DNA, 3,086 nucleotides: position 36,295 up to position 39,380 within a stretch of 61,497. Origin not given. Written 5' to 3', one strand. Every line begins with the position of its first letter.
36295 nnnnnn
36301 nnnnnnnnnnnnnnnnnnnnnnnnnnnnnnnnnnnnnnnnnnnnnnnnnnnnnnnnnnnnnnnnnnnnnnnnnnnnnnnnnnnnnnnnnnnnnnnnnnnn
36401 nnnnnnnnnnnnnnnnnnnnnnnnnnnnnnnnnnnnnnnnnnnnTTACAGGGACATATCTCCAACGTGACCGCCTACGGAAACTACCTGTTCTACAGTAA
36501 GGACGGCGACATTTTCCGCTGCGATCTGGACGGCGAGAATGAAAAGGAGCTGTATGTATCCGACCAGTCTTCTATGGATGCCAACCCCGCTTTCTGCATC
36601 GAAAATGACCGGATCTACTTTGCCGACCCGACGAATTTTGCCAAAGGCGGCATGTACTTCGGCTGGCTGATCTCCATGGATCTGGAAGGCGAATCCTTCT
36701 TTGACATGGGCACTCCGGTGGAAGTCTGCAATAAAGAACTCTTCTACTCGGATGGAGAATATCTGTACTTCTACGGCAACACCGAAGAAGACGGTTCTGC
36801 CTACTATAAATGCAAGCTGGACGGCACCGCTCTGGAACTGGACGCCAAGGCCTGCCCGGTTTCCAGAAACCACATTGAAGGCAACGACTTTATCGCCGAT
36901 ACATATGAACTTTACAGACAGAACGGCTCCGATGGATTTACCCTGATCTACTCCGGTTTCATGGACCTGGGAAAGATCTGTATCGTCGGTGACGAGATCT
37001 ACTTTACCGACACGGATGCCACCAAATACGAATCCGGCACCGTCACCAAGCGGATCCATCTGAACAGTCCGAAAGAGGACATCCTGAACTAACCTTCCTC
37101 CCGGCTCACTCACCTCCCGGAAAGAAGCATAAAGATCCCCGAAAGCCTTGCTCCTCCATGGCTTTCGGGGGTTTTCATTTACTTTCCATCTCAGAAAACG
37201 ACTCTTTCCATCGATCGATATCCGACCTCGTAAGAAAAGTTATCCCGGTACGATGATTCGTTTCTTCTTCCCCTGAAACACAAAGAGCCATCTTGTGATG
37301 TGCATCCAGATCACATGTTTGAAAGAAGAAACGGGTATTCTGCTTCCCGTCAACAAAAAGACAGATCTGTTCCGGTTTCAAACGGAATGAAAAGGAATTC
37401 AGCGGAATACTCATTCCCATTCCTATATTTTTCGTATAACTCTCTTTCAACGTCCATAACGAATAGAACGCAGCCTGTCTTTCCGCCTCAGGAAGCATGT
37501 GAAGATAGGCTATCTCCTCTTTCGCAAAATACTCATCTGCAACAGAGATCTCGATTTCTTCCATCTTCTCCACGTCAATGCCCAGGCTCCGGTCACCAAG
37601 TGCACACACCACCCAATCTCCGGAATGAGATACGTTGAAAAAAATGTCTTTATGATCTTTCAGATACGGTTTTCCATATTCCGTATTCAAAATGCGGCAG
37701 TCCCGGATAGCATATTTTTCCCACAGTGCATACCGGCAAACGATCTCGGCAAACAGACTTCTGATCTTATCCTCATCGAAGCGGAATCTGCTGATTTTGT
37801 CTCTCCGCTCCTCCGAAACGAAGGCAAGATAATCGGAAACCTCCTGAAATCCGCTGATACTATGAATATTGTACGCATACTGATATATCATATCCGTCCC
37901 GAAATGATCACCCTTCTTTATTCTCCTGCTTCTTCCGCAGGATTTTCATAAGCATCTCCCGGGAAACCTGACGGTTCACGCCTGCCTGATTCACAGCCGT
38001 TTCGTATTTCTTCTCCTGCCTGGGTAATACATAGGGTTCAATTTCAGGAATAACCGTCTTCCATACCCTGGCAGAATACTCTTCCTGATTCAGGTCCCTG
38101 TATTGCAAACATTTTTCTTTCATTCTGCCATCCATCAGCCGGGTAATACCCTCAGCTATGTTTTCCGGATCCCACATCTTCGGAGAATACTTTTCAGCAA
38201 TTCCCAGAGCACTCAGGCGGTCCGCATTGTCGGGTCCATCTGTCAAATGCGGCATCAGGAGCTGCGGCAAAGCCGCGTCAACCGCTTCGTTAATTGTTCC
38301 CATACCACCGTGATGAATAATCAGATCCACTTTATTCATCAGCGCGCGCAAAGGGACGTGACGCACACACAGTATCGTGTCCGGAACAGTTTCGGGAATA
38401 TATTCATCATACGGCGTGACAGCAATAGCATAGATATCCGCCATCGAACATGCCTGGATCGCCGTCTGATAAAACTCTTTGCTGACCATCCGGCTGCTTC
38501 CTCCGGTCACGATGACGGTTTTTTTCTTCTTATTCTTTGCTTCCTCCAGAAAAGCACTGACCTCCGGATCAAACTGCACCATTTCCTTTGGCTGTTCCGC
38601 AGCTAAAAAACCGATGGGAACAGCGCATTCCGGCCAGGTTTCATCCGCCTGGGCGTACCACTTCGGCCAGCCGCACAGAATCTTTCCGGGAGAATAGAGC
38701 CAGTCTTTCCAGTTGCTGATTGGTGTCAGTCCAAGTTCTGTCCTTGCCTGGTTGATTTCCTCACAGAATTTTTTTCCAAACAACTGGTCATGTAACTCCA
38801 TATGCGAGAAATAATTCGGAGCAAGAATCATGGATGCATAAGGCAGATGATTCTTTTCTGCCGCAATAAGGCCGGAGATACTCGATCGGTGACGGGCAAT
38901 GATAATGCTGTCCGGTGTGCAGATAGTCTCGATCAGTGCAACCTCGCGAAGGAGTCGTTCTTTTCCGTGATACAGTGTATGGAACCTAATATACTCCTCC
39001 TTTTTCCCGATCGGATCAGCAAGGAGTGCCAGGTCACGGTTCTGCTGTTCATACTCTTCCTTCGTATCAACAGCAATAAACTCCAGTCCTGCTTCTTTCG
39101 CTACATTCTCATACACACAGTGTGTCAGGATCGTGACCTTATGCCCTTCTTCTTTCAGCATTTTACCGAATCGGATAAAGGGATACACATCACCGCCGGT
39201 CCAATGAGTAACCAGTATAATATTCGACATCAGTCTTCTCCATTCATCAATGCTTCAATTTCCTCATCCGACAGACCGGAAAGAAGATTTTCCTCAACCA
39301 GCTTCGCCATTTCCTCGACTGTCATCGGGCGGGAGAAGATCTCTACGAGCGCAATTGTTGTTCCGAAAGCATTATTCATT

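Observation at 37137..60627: Compact glyco-NRPS gene cluster combining peptide assembly, sugar activation, two glycosyltransferases, a NodB-type deacetylase and a dedicated exporter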

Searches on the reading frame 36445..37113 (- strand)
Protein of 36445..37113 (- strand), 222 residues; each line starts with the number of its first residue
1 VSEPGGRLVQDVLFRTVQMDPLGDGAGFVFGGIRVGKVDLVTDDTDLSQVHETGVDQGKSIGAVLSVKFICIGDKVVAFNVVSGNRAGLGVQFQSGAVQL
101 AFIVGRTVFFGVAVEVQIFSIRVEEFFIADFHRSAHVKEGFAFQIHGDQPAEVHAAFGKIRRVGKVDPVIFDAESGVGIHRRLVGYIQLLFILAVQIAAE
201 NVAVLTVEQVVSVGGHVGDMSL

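Call 8: search_protein_families(library=pfam, max_evalue=1, proteins=[window:36445-37113:-])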
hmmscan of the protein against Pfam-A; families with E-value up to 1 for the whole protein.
window:36445-37113:- (222 aa): 1 family
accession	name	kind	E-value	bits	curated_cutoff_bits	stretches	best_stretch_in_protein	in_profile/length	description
PF06983.19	3-dmu-9_3-mt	-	0.01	16.8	24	0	114-165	46-97/116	3-demethylubiquinone-9 3-methyltransferase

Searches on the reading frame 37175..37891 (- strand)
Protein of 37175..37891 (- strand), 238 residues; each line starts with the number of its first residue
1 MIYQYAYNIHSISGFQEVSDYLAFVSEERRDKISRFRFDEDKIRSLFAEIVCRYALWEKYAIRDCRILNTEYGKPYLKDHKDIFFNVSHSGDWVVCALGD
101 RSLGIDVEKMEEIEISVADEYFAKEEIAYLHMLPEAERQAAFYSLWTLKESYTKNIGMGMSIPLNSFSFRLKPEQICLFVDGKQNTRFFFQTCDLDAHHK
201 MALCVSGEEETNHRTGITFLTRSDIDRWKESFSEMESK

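Call 3: search_protein_families(library=pfam, proteins=[window:37175-37891:-])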
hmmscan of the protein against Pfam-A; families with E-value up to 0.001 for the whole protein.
window:37175-37891:- (238 aa): 2 families
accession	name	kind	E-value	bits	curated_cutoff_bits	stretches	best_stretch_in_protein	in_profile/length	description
PF01648.25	ACPS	-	3.6e-17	62.8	25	1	102-203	1-110/111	4'-phosphopantetheinyl transferase superfamily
PF22624.1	AASDHPPT_N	-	9.1e-13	48.7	27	1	17-97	9-96/100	4'-phosphopantetheinyl transferase, N-terminal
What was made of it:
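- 37175..37891 (-): Sfp-type 4'-phosphopantetheinyl transferase. ACPS 3.6e-17 and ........_N 9.1e-13 (call 3).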

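Call 9: search_protein_families(library=ncbifam, proteins=[window:37175-37891:-])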
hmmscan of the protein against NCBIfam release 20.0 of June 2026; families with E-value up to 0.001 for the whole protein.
window:37175-37891:- (238 aa): 4 families
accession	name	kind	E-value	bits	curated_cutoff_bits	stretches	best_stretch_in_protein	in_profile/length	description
NF047349.1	4PPT_AusB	equivalog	1.5e-24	86.6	225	1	29-168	25-160/205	aureusimine biosynthesis 4'-phosphopantetheinyl transferase AusB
NF042922.1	4PPT_HetI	equivalog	4.1e-18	65.6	370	1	17-175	32-197/235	4'-phosphopantetheinyl transferase HetI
NF007676.0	PRK10351.1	equivalog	3.2e-12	46.4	174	1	67-157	51-144/195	4'-phosphopantetheinyl transferase AcpT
TIGR00556.1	pantethn_trn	domain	1.5e-09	38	45.35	1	102-201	4-103/128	phosphopantetheine--protein transferase domain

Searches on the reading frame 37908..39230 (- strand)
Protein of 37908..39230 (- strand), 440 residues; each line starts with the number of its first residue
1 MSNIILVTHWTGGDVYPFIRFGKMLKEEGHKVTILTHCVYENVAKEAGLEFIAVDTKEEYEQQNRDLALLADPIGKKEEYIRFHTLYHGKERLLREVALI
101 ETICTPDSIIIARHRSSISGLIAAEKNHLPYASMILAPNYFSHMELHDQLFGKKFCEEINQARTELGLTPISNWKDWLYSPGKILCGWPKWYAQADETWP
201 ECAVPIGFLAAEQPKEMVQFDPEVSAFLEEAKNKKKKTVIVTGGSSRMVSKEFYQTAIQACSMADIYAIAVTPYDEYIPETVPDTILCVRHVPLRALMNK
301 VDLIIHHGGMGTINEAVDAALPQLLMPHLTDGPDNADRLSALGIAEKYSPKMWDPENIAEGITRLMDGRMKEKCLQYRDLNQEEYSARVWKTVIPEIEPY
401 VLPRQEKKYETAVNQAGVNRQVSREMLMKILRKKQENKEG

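Call 3: search_protein_families(library=pfam, proteins=[window:37908-39230:-])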
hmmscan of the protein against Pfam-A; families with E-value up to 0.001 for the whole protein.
window:37908-39230:- (440 aa): 4 families
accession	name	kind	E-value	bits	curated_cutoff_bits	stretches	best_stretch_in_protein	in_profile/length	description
PF06722.18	EryCIII-like_C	-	1.2e-15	58.1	31.7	1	281-372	28-120/145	Erythromycin biosynthesis protein CIII-like, C-terminal domain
PF03033.26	Glyco_transf_28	-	2.6e-09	37.7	26.2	1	4-140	1-133/139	Glycosyltransferase family 28 N-terminal domain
PF04101.22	Glyco_tran_28_C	-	2.5e-08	34.6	22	1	295-372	66-147/166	Glycosyltransferase family 28 C-terminal domain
PF00201.24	UDPGT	-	1.3e-05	24.7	19.5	1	255-375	292-416/499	UDP-glucoronosyl and UDP-glucosyl transferase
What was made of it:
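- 37908..39230 (-): GT1b: GT-B family-1 glycosyltransferase (440 aa), translationally coupled to A-T. Its C-terminal extension ends in a basic helix (37911-37970). EryCIII-like_C 1.2e-15 and Glyco_transf_28 2.6e-09 (call 3).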

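Call 9: search_protein_families(library=ncbifam, proteins=[window:37908-39230:-])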
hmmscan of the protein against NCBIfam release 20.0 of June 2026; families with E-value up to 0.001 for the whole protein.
window:37908-39230:- (440 aa): 7 families
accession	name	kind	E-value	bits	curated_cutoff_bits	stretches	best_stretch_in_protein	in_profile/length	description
TIGR01426.2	MGT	subfamily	1.5e-18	67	260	1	231-367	221-359/393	macrolide family glycosyltransferase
TIGR04516.1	glycosyl_450act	subfamily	1.3e-17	64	440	1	233-373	243-389/418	activator-dependent family glycosyltransferase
NF000354.1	glycotrans_Rgt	equivalog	2.4e-11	43.4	800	1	141-348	150-353/411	rifamycin-inactivating glycosyltransferase Rgt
NF033129.1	macro_glyco_Mgt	subfamily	1.9e-10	40.3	700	1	234-368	224-361/393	macrolide-inactivating glycosyltransferase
TIGR01133.1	murG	equivalog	9.6e-07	28.1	250.25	0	215-375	165-338/353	undecaprenyldiphospho-muramoylpentapeptide beta-N-acetylglucosaminyltransferase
NF000362.1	self_GT_OleI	exception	4.4e-06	26.1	700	1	237-348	256-369/424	OleI family self-immunity macrolide glycosyltransferase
NF041548.1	PssE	equivalog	0.00092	19.2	120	0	294-366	52-124/146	PssE/Cps14G family polysaccharide biosynthesis glycosyltransferase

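Call 23: search_solved_structures(query=window:37908-39230:-, max_evalue=0.001)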
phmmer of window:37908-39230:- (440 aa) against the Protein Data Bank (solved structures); distinct sequences matched with E-value up to 0.001: 38.
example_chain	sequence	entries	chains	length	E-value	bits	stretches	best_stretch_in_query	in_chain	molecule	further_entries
5xvm_A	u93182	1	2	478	2.1e-17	66.2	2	220-346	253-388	Sterol 3-beta-glucosyltransferase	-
5gl5_A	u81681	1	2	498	2.5e-17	66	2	220-346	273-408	Sterol 3-beta-glucosyltransferase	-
9ke1_A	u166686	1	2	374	3.9e-11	45.5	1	258-349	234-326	Rhamnosyltransferase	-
1rrv_A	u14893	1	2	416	1.8e-10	43.4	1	151-363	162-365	GLYCOSYLTRANSFERASE GTFD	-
3otg_A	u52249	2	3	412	2.2e-10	43.1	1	233-366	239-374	CalG1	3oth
3ia7_A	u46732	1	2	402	6.9e-10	41.4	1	244-380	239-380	CalG4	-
4amb_A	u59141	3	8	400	3e-09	39.4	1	273-347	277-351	SNOGD | GLYCOSYL TRANSFERASE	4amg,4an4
6j31_A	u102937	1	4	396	5e-09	38.6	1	237-366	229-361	kcn28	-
6j32_A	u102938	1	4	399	5.2e-09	38.6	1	237-366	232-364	Kcn28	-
6kqw_A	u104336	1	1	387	1e-08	37.6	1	13-351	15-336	Uncharacterized UDP-glucosyltransferase YjiC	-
6kqx_A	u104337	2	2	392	1e-08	37.6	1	13-351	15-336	Uncharacterized UDP-glucosyltransferase YjiC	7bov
3h4i_A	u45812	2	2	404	1.3e-08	37.3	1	122-350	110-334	Glycosyltransferase GtfA, Glycosyltransferase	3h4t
3wad_A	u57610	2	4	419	4.3e-08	35.5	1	227-366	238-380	Glycosyltransferase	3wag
9ke2_A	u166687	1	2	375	5e-08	35.3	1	259-356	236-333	Rhamnosyltransferase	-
3d0q_A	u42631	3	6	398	1.8e-07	33.4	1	268-332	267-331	Protein CalG3 | CalG3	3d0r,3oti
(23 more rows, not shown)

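Call 77: find_related_loci(query=A2, collection=metagenome_contigs, flank=10000)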
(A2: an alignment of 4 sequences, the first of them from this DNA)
Query A2 (440 aa) in metagenome_contigs; peptide patterns used: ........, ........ (x = any residue, [..] = any of these).
120 stretches matched a pattern; 5 encode a relative of the query (tblastn E <= 1e-3); 5 distinct loci.
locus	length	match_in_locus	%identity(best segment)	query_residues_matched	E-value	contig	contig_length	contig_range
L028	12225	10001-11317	67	1-439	0e+0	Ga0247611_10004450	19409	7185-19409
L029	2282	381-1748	62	1-440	0e+0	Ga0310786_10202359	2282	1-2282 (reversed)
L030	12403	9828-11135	54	1-436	4e-164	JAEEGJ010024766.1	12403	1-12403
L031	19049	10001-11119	51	1-377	2e-127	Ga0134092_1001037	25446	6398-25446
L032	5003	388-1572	45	1-398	5e-121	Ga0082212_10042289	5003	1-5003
